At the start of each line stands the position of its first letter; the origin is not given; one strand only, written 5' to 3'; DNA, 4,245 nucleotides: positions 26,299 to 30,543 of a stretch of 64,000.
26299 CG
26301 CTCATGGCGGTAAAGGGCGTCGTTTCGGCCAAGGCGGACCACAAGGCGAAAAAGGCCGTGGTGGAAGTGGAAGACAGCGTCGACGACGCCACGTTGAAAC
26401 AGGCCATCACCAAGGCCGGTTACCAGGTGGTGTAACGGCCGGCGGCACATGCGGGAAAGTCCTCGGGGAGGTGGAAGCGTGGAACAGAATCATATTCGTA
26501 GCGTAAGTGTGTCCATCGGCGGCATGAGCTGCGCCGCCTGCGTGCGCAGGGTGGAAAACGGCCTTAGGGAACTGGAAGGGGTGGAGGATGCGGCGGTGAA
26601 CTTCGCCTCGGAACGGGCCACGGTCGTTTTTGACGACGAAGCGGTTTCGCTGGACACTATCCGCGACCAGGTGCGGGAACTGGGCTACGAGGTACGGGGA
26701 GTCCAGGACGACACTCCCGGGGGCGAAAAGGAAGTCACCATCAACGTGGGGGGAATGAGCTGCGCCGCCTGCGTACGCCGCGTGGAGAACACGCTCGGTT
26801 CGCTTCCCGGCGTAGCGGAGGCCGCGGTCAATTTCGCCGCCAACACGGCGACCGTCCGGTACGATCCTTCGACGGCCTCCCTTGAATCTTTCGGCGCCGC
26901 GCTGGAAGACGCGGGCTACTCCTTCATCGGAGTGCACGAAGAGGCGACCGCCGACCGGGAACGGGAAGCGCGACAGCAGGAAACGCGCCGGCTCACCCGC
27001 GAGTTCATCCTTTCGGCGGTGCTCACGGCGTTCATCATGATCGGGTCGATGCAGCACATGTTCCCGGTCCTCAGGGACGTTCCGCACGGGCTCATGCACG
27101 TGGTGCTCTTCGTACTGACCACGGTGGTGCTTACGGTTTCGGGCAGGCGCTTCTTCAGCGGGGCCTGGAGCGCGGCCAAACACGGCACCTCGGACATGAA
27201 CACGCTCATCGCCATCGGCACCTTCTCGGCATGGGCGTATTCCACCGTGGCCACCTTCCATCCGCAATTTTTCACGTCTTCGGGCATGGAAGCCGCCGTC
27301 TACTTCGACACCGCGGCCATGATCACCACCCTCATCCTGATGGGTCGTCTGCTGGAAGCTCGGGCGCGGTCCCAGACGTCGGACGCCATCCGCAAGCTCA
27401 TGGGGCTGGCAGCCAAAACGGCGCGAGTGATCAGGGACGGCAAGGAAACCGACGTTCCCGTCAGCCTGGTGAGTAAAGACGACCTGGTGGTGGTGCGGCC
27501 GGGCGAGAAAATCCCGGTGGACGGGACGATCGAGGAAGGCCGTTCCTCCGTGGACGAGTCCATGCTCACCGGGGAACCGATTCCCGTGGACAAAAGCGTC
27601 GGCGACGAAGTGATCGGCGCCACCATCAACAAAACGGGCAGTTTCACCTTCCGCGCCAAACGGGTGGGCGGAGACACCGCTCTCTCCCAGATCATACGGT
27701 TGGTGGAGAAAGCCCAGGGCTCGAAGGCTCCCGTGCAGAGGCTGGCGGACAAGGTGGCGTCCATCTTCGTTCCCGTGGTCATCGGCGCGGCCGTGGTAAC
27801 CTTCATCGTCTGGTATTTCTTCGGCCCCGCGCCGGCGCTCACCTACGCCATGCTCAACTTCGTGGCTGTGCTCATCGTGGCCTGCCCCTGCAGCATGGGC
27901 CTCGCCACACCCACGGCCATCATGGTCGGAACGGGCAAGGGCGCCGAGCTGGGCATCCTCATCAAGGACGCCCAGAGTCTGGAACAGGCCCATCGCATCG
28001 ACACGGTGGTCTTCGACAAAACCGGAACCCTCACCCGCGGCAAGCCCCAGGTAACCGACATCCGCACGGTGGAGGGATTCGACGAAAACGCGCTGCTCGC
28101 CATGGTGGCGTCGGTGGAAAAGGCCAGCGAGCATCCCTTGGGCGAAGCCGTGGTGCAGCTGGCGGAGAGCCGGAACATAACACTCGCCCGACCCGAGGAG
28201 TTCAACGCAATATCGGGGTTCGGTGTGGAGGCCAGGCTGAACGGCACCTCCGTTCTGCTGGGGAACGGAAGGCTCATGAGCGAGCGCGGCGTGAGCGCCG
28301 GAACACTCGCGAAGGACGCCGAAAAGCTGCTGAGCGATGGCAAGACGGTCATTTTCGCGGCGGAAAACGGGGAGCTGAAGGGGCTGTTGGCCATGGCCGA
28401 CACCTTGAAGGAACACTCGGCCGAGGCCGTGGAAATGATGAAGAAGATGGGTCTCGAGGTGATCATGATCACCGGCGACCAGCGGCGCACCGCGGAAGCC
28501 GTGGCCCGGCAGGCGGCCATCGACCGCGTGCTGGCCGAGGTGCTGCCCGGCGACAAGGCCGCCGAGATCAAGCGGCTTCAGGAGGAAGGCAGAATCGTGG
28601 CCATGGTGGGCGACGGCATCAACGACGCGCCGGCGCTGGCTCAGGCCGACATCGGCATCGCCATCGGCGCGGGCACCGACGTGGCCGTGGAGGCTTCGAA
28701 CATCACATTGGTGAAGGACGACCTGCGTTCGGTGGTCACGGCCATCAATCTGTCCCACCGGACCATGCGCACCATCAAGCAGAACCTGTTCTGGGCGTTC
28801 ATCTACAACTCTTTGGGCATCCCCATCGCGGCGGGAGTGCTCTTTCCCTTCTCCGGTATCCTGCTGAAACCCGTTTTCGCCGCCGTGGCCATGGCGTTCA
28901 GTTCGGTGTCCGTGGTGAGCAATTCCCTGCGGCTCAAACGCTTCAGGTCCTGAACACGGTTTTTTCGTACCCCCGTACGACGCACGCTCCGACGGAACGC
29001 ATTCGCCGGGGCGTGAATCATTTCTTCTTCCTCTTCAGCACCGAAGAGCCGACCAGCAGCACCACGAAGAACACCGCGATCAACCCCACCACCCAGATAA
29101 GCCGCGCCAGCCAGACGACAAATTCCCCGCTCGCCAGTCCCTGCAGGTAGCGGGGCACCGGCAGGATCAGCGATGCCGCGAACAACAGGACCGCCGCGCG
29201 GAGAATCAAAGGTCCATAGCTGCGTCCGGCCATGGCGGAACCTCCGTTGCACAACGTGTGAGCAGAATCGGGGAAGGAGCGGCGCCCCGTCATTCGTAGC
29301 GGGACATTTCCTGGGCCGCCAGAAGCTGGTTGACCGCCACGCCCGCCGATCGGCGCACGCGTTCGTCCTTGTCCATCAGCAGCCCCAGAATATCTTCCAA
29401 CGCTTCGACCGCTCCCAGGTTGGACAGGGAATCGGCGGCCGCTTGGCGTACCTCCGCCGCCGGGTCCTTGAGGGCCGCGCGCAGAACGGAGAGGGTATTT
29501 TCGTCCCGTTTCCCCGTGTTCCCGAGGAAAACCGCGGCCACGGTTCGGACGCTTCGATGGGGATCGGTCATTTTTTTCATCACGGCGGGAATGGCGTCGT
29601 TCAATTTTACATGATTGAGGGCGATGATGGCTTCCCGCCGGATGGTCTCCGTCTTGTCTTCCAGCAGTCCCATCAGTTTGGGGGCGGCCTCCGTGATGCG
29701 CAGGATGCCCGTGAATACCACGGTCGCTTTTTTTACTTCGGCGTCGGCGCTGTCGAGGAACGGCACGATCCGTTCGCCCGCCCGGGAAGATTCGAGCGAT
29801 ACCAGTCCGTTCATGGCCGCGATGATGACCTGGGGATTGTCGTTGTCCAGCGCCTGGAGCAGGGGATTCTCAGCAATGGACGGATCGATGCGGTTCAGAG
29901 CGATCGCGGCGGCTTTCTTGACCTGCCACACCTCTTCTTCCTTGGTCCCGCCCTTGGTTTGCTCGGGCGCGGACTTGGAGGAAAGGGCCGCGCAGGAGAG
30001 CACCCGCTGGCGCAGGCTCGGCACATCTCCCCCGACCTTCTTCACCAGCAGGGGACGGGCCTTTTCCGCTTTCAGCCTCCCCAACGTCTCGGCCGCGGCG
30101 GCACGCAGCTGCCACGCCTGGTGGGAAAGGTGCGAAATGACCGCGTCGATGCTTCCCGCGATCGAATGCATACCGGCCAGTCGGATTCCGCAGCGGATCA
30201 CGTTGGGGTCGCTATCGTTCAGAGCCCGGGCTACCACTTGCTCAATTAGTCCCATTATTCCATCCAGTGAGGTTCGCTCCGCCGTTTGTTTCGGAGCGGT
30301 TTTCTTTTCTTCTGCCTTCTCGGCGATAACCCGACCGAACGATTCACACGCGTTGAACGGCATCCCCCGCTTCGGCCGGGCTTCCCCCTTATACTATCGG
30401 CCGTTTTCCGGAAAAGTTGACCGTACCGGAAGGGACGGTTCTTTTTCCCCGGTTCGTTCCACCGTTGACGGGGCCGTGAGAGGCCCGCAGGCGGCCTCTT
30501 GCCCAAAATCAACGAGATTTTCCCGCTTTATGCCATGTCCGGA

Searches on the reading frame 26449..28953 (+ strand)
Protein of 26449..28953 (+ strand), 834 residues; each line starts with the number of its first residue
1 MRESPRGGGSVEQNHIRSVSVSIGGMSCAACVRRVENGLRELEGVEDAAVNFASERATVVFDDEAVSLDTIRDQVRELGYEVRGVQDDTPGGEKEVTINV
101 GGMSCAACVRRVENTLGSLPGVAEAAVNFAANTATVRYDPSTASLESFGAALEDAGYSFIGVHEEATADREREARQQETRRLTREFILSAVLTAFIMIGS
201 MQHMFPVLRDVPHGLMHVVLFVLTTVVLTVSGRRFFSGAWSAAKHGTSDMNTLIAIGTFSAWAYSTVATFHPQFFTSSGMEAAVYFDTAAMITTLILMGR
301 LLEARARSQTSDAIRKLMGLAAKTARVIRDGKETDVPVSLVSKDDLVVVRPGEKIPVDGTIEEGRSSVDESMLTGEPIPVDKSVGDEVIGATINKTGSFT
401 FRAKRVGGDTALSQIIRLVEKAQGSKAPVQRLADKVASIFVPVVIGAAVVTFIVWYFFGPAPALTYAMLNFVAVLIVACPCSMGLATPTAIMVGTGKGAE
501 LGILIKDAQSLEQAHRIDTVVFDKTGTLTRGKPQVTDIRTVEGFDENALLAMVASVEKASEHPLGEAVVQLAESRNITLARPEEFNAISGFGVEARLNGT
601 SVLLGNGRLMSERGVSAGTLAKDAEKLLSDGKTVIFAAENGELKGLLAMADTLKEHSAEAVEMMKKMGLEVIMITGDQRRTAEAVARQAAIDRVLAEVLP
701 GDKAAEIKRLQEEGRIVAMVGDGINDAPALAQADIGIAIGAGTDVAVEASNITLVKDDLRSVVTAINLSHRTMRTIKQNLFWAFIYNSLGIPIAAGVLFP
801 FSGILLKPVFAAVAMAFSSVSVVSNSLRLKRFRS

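Call 26: search_protein_families(library=pfam, proteins=[window:26449-28953:+], max_evalue=0.00001)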
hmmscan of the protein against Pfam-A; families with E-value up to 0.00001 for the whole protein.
window:26449-28953:+ (834 aa): 3 families
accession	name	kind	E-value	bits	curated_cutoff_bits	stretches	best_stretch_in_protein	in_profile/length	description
PF00122.25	E1-E2_ATPase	-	9.5e-59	198.4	28.1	1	320-499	2-179/181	E1-E2 ATPase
PF00702.32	Hydrolase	-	5.2e-36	125.3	26.4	1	517-734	1-191/191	haloacid dehalogenase-like hydrolase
PF00403.32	HMA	-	3e-35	120.8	24.8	2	97-157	1-61/62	Heavy-metal-associated domain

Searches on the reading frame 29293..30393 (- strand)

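Call 45: search_protein_families(library=pfam, proteins=[window:29293-30393:-], max_evalue=0.0001)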
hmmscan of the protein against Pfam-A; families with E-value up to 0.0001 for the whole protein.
window:29293-30393:- (367 aa): 6 families
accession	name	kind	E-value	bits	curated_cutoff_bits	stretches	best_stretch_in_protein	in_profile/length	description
PF13646.12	HEAT_2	-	1.7e-32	112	27.7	4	268-351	1-84/88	HEAT repeats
PF02985.28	HEAT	-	2.3e-23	80.5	23.5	0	302-327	3-28/31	HEAT repeat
PF13513.12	HEAT_EZ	-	2.4e-13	50.7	27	0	233-260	26-53/55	HEAT-like repeat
PF03130.22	HEAT_PBS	-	3.7e-11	42.8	20.9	0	96-118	1-23/27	PBS lyase HEAT-like repeat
PF12717.13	Cnd1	-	2.1e-07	31.6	26.4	0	298-361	20-89/162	non-SMC mitotic condensation complex subunit 1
PF00514.29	Arm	-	1.1e-05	25.7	20.6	0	297-326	10-39/41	Armadillo/beta-catenin-like repeat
